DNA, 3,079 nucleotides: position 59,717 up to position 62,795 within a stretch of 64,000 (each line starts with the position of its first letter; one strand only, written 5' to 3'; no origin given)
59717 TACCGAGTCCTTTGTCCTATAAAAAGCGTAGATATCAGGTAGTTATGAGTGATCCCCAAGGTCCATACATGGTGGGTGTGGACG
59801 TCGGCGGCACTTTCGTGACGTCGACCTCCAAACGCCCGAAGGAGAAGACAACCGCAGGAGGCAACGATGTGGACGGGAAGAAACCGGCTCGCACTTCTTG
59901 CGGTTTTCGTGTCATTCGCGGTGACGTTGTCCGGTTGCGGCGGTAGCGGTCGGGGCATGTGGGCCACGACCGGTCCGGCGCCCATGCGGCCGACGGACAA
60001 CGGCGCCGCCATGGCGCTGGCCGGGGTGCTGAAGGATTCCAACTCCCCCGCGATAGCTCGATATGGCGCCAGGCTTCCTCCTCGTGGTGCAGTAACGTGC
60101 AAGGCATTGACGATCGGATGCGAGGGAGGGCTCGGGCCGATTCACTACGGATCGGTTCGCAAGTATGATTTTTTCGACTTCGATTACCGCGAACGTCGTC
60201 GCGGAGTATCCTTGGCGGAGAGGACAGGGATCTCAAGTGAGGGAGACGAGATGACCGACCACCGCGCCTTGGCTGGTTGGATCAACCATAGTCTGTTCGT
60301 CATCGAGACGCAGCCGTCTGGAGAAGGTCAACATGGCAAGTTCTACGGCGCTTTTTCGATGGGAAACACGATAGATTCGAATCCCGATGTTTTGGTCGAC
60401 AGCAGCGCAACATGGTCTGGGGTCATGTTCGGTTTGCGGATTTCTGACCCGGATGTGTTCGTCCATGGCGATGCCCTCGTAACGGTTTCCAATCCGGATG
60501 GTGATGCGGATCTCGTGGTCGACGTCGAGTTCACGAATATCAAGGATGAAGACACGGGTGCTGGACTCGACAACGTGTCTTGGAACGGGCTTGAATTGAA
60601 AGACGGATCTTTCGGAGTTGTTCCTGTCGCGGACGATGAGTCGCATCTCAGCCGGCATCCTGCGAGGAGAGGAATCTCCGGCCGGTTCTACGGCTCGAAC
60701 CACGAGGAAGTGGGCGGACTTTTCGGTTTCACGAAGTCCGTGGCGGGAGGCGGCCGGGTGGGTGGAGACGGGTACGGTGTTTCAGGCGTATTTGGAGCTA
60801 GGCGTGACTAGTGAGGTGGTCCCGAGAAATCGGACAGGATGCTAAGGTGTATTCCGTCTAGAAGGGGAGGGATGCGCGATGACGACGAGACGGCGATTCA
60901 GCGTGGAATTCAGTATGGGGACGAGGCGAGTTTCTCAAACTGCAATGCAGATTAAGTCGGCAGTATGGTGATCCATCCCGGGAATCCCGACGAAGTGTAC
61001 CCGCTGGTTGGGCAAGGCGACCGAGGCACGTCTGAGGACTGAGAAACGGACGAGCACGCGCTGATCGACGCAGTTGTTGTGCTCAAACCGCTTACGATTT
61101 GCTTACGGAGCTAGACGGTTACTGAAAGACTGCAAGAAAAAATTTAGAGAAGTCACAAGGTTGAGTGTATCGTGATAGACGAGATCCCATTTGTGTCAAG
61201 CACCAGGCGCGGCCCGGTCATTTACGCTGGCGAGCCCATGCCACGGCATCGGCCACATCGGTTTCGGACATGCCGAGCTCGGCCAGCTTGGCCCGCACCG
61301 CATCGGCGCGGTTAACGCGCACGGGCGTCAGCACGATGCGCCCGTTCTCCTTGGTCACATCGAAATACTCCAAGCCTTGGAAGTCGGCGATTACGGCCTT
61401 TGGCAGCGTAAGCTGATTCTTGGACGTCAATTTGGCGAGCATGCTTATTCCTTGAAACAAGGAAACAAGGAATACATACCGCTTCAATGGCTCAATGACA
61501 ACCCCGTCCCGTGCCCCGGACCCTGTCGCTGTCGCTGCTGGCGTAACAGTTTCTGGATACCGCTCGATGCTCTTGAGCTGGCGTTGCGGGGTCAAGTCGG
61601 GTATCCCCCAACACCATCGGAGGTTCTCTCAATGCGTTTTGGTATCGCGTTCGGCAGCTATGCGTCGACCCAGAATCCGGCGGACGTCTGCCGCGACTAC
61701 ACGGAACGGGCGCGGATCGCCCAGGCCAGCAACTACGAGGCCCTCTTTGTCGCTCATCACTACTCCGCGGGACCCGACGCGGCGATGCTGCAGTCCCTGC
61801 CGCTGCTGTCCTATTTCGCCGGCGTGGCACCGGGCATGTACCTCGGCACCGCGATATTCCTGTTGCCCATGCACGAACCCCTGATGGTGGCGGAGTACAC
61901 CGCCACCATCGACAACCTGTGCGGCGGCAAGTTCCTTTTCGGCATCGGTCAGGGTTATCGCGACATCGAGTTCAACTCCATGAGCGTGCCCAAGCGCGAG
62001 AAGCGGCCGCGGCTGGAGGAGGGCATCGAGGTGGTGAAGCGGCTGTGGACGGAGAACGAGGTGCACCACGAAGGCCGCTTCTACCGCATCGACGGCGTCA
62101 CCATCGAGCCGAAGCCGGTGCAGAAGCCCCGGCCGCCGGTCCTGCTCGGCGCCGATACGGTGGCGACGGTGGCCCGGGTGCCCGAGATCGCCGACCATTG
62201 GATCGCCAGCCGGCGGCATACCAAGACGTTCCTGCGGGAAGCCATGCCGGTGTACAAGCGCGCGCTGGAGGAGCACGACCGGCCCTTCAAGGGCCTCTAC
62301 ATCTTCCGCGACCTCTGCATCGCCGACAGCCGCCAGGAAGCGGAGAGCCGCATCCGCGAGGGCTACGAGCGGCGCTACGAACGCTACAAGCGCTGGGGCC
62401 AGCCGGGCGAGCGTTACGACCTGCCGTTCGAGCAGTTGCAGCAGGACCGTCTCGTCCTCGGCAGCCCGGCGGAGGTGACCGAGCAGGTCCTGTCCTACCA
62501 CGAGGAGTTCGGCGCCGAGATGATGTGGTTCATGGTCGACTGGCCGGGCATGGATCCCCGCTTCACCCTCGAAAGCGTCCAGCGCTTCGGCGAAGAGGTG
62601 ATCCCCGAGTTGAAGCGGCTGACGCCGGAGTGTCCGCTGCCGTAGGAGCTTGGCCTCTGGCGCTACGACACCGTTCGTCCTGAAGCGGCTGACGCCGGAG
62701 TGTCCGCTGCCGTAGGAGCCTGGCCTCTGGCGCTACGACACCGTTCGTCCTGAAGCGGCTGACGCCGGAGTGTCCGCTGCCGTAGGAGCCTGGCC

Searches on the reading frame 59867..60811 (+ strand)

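Call 10: search_protein_families(library=pfam, proteins=[window:59867-60811:+], max_evalue=0.01)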
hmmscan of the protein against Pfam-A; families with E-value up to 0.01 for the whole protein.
window:59867-60811:+ (314 aa): 1 family
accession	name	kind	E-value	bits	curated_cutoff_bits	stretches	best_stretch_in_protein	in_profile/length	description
PF01298.24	TbpB_B_D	-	0.00023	22.1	26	1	268-313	91-126/126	C-lobe and N-lobe beta barrels of Tf-binding protein B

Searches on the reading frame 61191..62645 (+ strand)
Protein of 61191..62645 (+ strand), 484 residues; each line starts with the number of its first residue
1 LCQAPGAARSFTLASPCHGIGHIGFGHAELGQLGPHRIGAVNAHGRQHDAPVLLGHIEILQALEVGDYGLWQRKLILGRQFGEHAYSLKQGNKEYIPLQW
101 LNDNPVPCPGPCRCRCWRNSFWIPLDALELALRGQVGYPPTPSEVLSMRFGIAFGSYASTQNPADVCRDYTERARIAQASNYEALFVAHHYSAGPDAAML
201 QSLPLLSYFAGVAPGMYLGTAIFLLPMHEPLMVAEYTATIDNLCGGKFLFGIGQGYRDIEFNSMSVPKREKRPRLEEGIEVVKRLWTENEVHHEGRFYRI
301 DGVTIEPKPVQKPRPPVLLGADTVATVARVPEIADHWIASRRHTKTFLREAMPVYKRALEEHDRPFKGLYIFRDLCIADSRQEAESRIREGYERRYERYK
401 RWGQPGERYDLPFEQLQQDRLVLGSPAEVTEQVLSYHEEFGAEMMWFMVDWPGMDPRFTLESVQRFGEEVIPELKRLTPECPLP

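Call 10: search_protein_families(library=pfam, proteins=[window:61191-62645:+], max_evalue=0.01)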
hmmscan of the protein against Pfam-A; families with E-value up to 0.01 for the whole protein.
window:61191-62645:+ (484 aa): 1 family
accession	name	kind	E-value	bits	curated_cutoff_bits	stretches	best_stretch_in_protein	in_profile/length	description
PF00296.26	Bac_luciferase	-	9.2e-45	153.8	27.9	1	148-438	1-309/314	Luciferase-like monooxygenase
